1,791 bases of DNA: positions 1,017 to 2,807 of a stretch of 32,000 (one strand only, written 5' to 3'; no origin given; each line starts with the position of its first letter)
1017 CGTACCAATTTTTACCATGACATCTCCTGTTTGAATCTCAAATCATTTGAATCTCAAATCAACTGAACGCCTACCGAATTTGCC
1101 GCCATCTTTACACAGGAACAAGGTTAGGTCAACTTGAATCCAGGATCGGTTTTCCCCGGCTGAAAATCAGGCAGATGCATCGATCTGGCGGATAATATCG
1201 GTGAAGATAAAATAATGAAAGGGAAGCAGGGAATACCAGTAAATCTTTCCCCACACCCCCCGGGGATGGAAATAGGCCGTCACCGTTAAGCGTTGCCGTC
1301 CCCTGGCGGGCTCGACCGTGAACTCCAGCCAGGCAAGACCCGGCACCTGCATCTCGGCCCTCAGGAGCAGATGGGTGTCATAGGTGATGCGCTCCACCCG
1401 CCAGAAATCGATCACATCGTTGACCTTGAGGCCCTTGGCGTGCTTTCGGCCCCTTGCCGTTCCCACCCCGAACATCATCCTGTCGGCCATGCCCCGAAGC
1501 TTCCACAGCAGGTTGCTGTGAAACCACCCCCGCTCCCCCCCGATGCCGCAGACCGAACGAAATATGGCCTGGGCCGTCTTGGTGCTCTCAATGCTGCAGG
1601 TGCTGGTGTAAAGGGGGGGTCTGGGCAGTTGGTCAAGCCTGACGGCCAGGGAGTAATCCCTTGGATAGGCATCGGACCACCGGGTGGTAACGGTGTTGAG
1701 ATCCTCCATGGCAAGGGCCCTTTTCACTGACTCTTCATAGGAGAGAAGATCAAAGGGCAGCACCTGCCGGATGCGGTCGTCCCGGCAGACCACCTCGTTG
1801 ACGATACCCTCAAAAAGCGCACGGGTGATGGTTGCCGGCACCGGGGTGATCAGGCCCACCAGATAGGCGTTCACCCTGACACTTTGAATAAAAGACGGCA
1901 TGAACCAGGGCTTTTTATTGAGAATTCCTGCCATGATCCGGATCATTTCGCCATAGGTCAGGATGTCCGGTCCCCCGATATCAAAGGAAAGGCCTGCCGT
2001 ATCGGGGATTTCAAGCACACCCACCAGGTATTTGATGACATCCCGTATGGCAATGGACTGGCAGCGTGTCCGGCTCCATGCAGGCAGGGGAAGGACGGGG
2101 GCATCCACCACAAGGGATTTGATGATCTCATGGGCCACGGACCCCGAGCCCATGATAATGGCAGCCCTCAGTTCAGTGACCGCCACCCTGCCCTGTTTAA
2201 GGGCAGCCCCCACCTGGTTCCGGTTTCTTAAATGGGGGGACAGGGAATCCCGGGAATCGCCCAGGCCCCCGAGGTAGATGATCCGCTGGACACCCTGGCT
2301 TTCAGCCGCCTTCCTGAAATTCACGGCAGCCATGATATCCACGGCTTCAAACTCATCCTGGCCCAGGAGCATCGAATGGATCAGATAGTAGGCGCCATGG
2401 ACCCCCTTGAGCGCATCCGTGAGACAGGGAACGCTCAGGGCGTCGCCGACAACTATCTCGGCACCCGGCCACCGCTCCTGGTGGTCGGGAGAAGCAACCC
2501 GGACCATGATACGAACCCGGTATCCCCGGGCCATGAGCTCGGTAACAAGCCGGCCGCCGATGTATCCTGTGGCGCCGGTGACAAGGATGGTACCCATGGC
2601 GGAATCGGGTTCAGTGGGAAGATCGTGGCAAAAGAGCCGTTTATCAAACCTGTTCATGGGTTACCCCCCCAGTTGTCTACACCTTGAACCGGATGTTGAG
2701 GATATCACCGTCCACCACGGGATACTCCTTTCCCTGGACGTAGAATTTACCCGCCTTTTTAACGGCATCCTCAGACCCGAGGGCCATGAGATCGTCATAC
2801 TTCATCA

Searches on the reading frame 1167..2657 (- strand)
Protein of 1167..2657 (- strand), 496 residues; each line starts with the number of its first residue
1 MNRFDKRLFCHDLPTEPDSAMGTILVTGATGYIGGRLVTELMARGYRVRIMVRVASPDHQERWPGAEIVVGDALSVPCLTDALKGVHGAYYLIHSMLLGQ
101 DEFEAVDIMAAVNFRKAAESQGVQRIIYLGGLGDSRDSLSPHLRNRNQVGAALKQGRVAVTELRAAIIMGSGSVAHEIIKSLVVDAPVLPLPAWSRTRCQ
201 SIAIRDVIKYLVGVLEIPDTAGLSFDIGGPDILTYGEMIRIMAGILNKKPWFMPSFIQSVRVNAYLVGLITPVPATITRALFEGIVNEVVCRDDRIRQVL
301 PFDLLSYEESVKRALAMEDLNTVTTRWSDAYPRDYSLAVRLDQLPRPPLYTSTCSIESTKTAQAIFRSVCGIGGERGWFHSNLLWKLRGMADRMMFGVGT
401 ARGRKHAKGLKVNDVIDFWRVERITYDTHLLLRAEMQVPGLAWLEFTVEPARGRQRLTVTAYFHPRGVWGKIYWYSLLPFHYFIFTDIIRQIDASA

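Call 32: search_protein_families(library=pfam, proteins=[window:1167-2657:-], max_evalue=0.00001)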
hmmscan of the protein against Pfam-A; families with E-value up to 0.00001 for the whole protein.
window:1167-2657:- (496 aa): 5 families
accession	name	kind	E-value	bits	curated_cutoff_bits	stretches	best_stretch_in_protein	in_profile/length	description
PF11066.14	DUF2867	-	2.9e-32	112.4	27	1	349-486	6-140/142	Protein of unknown function (DUF2867)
PF05368.20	NmrA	-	1.2e-14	55.1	27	1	22-245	3-233/298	NmrA-like family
PF13460.12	NAD_binding_10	-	1.3e-14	54.9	27.2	1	28-165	1-133/184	NAD(P)H-binding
PF01370.27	Epimerase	-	6e-09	36.1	20.9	1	24-130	1-114/240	NAD dependent epimerase/dehydratase family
PF01073.25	3Beta_HSD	-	8.1e-06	25.5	22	0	25-129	1-114/280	3-beta hydroxysteroid dehydrogenase/isomerase family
